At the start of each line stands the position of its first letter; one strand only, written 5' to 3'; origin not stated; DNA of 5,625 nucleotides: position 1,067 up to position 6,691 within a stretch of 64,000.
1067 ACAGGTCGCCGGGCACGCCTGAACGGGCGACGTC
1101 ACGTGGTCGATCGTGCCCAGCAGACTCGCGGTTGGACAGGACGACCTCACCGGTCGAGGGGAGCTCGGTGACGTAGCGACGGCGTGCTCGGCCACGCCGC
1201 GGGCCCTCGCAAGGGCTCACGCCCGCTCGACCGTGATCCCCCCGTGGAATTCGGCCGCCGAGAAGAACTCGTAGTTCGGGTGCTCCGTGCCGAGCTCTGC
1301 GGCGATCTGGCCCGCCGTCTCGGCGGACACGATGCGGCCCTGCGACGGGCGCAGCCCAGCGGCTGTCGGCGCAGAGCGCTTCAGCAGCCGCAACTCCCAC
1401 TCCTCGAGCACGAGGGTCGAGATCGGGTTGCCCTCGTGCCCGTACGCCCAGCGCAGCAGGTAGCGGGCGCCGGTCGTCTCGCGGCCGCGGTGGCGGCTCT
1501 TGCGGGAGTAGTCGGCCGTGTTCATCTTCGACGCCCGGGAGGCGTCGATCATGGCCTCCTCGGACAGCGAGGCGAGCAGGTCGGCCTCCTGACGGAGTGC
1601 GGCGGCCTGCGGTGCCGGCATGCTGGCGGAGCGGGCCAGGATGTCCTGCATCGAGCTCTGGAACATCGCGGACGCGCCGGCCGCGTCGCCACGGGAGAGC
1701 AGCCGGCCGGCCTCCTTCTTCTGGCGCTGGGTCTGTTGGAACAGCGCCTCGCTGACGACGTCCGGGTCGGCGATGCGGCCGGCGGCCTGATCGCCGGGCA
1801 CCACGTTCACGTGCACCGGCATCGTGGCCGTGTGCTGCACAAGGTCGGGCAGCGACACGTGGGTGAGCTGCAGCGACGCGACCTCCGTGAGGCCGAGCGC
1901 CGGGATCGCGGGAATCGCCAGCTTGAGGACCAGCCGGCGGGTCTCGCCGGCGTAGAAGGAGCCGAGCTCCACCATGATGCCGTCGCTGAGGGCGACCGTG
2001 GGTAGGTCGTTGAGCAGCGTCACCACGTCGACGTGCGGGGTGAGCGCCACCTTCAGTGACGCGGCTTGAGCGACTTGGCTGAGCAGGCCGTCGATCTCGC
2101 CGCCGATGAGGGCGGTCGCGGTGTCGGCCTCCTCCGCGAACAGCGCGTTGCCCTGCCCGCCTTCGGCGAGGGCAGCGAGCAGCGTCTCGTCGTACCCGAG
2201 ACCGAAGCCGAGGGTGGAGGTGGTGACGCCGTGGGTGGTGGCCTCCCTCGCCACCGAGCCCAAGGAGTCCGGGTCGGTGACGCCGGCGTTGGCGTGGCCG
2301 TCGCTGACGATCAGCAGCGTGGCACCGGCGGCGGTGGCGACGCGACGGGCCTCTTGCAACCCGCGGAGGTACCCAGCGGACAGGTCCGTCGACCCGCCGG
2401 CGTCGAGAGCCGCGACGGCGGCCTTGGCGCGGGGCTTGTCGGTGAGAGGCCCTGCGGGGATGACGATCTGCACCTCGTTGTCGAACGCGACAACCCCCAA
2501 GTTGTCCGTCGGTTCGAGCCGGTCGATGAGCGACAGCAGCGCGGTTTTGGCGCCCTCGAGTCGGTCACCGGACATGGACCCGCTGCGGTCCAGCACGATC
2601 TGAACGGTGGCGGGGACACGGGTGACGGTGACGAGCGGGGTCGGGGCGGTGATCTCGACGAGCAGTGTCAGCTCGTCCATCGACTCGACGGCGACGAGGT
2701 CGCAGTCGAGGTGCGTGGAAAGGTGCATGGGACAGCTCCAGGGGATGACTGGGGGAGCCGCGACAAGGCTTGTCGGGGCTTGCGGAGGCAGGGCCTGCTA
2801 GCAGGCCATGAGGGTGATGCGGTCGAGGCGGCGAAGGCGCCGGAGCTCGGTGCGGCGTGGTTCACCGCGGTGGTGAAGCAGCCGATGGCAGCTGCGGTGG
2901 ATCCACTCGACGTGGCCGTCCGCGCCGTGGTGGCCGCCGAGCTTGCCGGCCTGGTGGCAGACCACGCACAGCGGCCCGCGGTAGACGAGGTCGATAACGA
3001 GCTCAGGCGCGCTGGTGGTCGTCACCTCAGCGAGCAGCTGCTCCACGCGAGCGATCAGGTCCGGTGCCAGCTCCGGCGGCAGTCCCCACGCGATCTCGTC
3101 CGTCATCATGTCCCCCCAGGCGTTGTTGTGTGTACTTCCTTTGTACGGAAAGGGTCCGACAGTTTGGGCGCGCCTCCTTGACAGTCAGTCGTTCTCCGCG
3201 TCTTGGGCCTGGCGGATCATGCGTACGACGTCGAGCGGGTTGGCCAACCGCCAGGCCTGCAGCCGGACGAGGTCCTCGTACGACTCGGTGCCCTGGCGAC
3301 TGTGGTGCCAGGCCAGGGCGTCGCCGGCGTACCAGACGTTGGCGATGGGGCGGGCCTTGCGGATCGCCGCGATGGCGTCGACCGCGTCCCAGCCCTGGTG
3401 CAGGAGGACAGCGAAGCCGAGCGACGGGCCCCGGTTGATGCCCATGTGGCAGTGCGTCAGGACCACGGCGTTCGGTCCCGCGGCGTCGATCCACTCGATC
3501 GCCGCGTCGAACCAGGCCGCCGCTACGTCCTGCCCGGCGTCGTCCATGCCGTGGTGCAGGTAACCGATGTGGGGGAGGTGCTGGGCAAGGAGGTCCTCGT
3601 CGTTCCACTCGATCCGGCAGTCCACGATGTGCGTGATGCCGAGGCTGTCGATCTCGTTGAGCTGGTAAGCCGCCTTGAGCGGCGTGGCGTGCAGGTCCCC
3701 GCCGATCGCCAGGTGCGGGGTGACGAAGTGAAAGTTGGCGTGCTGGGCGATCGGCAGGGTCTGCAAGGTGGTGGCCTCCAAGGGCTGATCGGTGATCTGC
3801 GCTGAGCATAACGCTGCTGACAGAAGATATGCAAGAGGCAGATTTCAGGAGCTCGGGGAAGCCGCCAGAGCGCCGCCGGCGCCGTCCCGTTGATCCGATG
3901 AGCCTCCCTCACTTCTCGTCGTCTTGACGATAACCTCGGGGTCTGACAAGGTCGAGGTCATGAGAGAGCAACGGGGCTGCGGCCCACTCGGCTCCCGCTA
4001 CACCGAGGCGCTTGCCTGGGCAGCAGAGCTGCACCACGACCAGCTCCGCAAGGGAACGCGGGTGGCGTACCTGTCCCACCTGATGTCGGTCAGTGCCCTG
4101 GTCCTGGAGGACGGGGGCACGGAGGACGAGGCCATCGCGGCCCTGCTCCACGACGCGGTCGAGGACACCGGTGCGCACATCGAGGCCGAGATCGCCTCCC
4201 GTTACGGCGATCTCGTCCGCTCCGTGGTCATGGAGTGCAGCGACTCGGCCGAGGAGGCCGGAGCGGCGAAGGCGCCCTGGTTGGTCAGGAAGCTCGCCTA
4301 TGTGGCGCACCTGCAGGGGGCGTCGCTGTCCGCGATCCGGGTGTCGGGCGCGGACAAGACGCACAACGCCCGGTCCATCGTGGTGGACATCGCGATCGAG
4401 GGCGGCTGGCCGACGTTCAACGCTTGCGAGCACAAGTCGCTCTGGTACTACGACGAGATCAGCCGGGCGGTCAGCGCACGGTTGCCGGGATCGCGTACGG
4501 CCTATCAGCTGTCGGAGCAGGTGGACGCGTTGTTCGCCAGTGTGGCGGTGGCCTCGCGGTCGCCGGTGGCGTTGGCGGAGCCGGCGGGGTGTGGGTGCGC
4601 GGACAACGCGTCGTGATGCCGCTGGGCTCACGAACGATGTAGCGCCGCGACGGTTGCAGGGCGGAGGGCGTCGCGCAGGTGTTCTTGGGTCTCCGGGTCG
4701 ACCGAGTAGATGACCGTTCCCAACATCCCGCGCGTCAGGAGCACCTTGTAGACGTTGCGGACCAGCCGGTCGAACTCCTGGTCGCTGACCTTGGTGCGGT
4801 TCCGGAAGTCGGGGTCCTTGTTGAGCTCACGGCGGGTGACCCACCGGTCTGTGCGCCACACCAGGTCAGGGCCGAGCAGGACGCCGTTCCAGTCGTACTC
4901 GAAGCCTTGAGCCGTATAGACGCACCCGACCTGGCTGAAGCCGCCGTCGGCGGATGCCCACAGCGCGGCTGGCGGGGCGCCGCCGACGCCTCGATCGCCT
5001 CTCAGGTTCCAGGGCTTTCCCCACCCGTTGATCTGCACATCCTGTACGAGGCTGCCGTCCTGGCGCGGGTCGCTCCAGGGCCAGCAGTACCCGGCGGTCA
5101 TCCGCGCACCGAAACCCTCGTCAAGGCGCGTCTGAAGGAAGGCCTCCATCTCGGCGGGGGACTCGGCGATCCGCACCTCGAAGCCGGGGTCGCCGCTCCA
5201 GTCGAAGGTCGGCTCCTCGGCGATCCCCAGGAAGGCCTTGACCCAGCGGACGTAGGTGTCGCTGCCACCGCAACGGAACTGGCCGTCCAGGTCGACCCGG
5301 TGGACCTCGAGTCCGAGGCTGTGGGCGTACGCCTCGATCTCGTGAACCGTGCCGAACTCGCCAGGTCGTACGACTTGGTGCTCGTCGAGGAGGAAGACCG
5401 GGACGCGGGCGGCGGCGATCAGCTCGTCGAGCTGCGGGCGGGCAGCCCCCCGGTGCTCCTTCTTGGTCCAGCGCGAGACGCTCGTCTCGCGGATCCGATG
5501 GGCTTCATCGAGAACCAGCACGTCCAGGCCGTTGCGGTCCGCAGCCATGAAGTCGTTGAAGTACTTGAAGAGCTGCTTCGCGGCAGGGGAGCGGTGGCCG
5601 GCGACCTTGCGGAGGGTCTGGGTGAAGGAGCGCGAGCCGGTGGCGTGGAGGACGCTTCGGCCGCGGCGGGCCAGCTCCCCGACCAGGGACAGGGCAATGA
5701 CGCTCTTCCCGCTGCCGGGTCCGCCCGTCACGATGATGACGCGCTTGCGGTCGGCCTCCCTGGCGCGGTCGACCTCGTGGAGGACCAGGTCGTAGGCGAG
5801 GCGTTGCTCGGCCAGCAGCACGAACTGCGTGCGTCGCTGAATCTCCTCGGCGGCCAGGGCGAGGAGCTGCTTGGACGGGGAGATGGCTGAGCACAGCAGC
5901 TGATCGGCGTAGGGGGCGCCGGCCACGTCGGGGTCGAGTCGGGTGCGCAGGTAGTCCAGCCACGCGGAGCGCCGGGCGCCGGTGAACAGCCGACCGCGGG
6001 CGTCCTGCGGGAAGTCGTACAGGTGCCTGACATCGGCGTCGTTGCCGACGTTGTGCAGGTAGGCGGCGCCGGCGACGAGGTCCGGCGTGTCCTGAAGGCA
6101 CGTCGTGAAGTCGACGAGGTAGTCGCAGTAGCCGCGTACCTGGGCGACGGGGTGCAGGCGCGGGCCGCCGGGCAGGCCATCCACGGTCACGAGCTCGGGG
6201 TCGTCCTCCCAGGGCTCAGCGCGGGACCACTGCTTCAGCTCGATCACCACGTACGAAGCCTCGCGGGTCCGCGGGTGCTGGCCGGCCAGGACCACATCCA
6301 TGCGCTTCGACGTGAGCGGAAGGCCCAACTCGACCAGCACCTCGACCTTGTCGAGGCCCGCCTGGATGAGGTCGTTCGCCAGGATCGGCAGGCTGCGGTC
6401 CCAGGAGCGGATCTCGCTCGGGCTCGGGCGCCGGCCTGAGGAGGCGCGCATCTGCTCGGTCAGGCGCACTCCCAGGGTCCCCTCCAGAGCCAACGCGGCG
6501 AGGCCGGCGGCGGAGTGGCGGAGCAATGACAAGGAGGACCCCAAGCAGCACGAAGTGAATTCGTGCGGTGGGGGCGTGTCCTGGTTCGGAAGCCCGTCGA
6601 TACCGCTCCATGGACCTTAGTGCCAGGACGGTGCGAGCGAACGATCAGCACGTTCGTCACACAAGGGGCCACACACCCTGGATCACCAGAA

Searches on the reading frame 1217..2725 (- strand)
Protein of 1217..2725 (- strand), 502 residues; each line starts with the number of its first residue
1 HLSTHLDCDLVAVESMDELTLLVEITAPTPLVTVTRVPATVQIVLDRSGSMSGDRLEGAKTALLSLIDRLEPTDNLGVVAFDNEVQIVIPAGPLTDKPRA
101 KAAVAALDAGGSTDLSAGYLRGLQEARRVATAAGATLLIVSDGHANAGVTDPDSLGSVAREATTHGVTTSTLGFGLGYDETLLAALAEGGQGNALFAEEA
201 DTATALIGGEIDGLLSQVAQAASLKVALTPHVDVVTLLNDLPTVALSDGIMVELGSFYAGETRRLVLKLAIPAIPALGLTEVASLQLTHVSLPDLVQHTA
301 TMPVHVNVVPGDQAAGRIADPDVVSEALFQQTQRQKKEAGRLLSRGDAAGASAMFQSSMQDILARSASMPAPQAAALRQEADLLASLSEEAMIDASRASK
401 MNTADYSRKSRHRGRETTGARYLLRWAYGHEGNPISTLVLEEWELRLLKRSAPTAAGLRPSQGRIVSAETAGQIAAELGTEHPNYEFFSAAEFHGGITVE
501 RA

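Call 66: search_protein_families(library=pfam, proteins=[window:1217-2725:-], max_evalue=0.001)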
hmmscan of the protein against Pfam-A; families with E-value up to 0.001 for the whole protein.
window:1217-2725:- (502 aa): 3 families
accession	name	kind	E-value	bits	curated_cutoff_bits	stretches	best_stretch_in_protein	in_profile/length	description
PF00092.34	VWA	-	5.2e-16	59.8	23.8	1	43-201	4-166/174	von Willebrand factor type A domain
PF13519.12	VWA_2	-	3.2e-13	50.7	27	1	43-144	3-107/107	von Willebrand factor type A domain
PF13768.12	VWA_3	-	3e-09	37.6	27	1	41-194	3-153/155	von Willebrand factor type A domain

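Call 77: search_protein_families(library=padloc, proteins=[window:1217-2725:-], max_evalue=0.001)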
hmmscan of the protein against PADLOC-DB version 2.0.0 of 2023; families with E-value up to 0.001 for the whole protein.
window:1217-2725:- (502 aa): 0 families

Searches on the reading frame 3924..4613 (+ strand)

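Call 66: search_protein_families(library=pfam, proteins=[window:3924-4613:+], max_evalue=0.001)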
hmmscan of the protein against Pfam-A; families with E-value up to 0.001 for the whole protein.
window:3924-4613:+ (230 aa): 1 family
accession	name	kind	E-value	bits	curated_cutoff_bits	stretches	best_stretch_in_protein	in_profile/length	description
PF13328.12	HD_4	-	5e-17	62.5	27.2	1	29-152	1-127/156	HD domain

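Call 77: search_protein_families(library=padloc, proteins=[window:3924-4613:+], max_evalue=0.001)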
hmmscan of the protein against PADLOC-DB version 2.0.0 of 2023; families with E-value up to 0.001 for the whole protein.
window:3924-4613:+ (230 aa): 0 families

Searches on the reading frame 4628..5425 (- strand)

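Call 72: search_protein_families(library=pfam, proteins=[window:4628-5425:-], max_evalue=0.001)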
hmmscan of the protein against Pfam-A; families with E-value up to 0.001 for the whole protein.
window:4628-5425:- (265 aa): 1 family
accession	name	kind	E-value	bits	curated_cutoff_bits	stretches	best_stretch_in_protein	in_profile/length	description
PF09848.15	SLFN-g3_helicase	-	7.9e-64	216.6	24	1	1-243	109-354/354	Schlafen group 3, DNA/RNA helicase domain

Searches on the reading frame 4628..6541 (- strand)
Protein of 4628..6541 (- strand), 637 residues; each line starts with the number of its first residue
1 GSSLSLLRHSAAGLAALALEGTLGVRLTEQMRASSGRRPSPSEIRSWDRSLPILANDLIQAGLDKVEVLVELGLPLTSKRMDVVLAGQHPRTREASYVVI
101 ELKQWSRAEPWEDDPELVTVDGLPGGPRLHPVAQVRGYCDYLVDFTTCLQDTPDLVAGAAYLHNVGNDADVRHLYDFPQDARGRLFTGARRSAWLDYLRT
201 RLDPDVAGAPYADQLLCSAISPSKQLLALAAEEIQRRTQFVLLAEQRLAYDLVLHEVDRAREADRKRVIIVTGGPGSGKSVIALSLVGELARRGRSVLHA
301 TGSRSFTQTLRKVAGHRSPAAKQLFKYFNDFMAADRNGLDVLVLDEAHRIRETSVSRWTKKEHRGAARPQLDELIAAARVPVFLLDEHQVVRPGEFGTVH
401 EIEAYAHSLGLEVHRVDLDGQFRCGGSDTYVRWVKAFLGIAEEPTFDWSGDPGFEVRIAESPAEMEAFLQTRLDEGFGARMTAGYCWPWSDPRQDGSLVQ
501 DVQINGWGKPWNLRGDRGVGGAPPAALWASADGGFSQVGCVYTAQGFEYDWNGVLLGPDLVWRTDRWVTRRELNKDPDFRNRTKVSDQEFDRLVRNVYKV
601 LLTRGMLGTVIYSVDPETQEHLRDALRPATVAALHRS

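Call 66: search_protein_families(library=pfam, proteins=[window:4628-6541:-], max_evalue=0.001)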
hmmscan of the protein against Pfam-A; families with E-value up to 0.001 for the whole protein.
window:4628-6541:- (637 aa): 8 families
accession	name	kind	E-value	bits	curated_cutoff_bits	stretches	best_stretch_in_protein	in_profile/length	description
PF09848.15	SLFN-g3_helicase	-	3.3e-87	293.5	24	1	266-615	1-354/354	Schlafen group 3, DNA/RNA helicase domain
PF13401.12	AAA_22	-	5.6e-08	33.6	27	1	265-355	4-101/130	AAA domain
PF13604.12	AAA_30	-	1e-06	29.1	27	1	264-361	16-111/191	AAA domain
PF20720.3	nSTAND3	-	8.3e-06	26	27.2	1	263-334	14-77/155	Novel STAND NTPase 3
PF13191.12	AAA_16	-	4.8e-05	24.4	32.6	1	253-355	12-149/167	AAA ATPase domain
PF00004.35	AAA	-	4.8e-05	24.2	21.2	1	269-364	1-81/131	ATPase family associated with various cellular activities (AAA)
PF13245.12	AAA_19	-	0.00016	22.3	25.1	1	263-350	8-102/134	AAA domain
PF24883.2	NPHP3_N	-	0.00025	21.7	24.8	1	263-326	19-81/164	Nephrocystin 3, N-terminal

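Call 77: search_protein_families(library=padloc, proteins=[window:4628-6541:-], max_evalue=0.001)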
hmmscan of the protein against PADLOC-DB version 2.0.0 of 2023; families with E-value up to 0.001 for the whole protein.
window:4628-6541:- (637 aa): 5 families
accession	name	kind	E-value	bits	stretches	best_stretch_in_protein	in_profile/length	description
PDLC05014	PDC-S41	-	2.3e-18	63.8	2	541-619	556-629/657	-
PDLC02372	Nhi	-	2e-08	31.3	1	257-398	198-306/470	-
PDLC02350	AbiO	-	9.8e-08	29.2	1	239-361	176-280/468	AbiO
PDLC04140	mad8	-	4.8e-07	27.6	1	265-316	26-76/314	mads_8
PDLC05079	PDC-S73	-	0.0007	16.5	0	229-345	152-261/752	-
